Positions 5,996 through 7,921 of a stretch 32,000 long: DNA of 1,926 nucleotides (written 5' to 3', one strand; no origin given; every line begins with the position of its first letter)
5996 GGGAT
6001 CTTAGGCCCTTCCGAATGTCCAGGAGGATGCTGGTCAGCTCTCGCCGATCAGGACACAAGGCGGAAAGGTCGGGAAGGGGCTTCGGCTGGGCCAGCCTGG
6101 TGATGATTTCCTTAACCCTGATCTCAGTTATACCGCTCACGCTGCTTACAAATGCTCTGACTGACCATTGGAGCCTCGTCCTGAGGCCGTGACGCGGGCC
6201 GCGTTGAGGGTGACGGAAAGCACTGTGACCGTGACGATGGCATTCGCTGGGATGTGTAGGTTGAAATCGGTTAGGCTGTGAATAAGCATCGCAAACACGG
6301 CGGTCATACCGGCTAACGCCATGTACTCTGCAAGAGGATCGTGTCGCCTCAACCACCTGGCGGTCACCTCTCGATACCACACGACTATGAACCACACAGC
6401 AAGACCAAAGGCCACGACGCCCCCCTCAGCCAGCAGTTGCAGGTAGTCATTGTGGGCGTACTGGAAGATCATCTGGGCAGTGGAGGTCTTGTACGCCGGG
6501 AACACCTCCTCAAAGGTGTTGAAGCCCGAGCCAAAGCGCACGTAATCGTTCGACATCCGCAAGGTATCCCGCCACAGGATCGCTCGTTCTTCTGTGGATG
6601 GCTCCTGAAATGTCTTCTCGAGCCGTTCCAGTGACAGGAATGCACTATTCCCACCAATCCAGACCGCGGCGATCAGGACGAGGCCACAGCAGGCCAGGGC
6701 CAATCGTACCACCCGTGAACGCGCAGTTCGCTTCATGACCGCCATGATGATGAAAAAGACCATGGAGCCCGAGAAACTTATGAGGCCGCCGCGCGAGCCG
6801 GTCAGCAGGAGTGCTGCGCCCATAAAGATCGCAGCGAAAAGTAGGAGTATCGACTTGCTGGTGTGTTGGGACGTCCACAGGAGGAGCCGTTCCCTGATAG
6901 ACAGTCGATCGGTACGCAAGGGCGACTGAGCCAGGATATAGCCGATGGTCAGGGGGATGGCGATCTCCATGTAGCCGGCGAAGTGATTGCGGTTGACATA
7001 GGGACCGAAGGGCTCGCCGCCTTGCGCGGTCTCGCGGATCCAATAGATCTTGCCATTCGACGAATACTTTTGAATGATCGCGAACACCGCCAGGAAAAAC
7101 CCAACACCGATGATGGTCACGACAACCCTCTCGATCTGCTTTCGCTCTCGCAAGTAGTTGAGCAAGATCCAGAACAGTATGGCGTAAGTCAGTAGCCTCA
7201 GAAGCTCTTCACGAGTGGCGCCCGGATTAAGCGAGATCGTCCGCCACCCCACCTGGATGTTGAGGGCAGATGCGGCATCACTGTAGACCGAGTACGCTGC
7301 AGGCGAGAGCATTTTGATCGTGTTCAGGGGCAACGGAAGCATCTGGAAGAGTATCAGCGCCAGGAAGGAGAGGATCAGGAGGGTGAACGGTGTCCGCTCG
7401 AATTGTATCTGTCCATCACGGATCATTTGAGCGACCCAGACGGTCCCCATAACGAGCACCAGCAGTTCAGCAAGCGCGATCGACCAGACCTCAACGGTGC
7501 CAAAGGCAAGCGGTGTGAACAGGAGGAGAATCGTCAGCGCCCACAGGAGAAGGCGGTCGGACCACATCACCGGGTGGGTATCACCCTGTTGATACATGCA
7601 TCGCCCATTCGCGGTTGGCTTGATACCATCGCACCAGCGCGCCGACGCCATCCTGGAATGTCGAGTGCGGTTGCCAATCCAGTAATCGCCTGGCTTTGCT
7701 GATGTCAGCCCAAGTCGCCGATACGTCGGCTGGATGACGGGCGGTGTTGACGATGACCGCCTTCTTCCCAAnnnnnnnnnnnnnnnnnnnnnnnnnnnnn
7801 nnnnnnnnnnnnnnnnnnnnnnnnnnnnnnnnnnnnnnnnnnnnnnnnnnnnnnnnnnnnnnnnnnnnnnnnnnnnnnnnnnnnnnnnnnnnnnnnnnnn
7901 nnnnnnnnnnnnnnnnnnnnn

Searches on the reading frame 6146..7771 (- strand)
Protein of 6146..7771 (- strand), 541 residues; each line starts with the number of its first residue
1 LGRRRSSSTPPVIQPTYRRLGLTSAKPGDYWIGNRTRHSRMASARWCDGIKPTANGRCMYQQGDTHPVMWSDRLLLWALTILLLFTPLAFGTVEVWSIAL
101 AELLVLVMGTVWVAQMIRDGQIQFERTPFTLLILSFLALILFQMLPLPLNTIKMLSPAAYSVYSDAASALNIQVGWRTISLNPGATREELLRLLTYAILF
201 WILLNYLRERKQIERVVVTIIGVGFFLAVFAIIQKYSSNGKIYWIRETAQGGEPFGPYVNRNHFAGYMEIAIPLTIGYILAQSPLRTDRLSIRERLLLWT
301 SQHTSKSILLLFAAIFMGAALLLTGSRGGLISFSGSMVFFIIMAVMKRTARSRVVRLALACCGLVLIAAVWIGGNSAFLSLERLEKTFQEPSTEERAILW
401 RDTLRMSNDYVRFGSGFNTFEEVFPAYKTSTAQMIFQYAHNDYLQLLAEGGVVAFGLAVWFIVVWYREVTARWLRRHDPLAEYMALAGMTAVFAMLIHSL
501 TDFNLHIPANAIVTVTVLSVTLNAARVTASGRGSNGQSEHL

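Call 8: search_protein_families(library=pfam, proteins=[window:6146-7771:-])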
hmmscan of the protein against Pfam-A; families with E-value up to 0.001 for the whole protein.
window:6146-7771:- (541 aa): 1 family
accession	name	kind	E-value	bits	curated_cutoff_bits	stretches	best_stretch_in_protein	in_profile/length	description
PF04932.20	Wzy_C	-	6.4e-22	78.4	31.7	1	312-457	1-147/149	O-Antigen ligase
